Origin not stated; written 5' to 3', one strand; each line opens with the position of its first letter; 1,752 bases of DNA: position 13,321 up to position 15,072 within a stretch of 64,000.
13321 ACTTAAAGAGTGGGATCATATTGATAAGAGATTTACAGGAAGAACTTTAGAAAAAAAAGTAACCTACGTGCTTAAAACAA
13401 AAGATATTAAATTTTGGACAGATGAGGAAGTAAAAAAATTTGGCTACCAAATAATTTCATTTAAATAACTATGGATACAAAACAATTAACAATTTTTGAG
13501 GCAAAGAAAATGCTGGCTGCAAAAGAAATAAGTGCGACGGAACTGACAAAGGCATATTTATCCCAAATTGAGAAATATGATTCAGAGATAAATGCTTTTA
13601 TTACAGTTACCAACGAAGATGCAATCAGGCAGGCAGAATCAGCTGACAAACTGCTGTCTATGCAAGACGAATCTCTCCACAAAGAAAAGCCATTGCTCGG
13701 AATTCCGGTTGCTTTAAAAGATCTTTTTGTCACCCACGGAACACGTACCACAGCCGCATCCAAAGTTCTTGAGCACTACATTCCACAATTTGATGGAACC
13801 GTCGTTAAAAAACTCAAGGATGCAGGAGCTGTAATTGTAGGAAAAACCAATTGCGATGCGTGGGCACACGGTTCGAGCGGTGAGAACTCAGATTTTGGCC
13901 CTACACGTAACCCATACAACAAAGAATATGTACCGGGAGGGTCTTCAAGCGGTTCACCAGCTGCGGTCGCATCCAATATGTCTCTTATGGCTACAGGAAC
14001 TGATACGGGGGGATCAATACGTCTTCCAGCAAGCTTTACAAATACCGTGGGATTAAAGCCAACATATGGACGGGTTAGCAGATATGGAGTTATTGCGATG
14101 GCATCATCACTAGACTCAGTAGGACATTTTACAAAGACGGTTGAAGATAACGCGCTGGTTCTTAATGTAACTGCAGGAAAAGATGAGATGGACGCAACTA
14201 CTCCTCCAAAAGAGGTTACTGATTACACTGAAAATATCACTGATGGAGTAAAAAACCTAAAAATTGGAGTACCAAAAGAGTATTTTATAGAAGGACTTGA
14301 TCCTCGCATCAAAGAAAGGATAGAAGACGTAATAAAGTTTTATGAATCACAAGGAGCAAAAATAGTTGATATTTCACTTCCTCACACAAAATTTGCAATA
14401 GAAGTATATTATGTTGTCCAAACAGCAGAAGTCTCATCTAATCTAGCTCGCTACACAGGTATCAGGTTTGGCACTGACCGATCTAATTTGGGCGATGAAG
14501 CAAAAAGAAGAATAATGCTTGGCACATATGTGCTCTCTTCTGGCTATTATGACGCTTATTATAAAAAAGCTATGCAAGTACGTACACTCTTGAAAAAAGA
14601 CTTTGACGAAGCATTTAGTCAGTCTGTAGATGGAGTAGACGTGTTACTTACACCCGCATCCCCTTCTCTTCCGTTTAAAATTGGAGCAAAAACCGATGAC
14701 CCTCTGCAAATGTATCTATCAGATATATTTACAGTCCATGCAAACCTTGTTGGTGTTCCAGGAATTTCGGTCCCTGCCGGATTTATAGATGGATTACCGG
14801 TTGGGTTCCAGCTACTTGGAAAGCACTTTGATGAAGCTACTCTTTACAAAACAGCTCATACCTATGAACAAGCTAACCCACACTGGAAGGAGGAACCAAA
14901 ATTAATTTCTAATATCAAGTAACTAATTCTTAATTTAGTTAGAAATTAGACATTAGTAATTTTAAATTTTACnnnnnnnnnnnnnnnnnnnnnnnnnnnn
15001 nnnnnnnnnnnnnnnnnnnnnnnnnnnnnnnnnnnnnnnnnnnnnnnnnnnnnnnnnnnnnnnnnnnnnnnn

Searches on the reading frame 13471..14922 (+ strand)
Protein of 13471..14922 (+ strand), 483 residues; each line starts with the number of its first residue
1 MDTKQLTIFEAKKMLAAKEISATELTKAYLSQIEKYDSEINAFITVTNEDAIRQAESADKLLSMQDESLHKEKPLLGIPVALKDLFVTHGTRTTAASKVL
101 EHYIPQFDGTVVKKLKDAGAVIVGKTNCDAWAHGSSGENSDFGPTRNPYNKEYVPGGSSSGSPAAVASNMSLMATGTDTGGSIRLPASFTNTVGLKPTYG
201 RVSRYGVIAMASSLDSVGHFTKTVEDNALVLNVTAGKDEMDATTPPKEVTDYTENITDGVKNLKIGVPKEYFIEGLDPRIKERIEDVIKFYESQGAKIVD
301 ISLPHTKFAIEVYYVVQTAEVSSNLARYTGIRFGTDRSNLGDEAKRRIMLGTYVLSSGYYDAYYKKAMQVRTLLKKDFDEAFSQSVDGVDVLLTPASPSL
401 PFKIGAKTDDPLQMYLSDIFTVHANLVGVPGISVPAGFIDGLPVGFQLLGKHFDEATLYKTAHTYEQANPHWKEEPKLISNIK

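Call 9: search_protein_families(library=pfam, proteins=[window:13471-14922:+], max_evalue=0.001)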
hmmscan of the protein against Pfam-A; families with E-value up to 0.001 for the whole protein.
window:13471-14922:+ (483 aa): 1 family
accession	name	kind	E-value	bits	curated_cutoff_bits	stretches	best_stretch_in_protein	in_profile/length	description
PF01425.27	Amidase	-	1.1e-142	476.6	27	1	24-458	1-444/445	Amidase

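Call 104: list_cluster_members(proteins=[window:13471-14919:+, window:14973-16304:+, window:17091-20300:+, window:43568-46396:-, window:52288-53571:-, window:60198-61523:-, window:61545-62993:-, window:42496-43572:-, window:8217-9998:+, window:10687-12081:+])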
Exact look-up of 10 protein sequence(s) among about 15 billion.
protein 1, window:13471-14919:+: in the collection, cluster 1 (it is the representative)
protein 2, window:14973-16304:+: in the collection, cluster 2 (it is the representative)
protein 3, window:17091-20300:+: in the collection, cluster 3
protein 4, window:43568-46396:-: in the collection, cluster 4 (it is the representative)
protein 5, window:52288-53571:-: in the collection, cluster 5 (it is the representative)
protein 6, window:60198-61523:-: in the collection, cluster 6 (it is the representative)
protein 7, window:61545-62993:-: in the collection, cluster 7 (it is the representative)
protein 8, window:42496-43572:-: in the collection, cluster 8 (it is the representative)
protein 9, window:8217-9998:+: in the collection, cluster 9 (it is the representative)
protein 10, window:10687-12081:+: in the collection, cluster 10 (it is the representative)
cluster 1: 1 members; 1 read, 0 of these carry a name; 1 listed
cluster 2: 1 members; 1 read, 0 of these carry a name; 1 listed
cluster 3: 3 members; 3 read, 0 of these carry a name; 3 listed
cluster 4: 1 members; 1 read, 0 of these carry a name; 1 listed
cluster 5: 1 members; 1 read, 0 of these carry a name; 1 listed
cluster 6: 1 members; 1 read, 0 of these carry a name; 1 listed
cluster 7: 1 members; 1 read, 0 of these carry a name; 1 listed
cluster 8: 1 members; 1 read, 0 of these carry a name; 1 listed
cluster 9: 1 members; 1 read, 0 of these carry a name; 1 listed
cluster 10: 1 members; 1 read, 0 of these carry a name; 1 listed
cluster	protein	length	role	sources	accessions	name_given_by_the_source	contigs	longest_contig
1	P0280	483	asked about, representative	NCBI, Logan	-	-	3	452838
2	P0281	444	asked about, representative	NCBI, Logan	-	-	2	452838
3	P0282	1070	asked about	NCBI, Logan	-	-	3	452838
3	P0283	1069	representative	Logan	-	-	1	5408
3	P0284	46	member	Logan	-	-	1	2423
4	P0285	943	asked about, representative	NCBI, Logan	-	-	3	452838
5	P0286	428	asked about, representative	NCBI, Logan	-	-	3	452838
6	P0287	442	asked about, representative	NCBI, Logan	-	-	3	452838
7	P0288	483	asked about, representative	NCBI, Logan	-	-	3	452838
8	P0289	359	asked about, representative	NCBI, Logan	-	-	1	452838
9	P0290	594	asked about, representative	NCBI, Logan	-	-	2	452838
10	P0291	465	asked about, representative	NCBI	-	-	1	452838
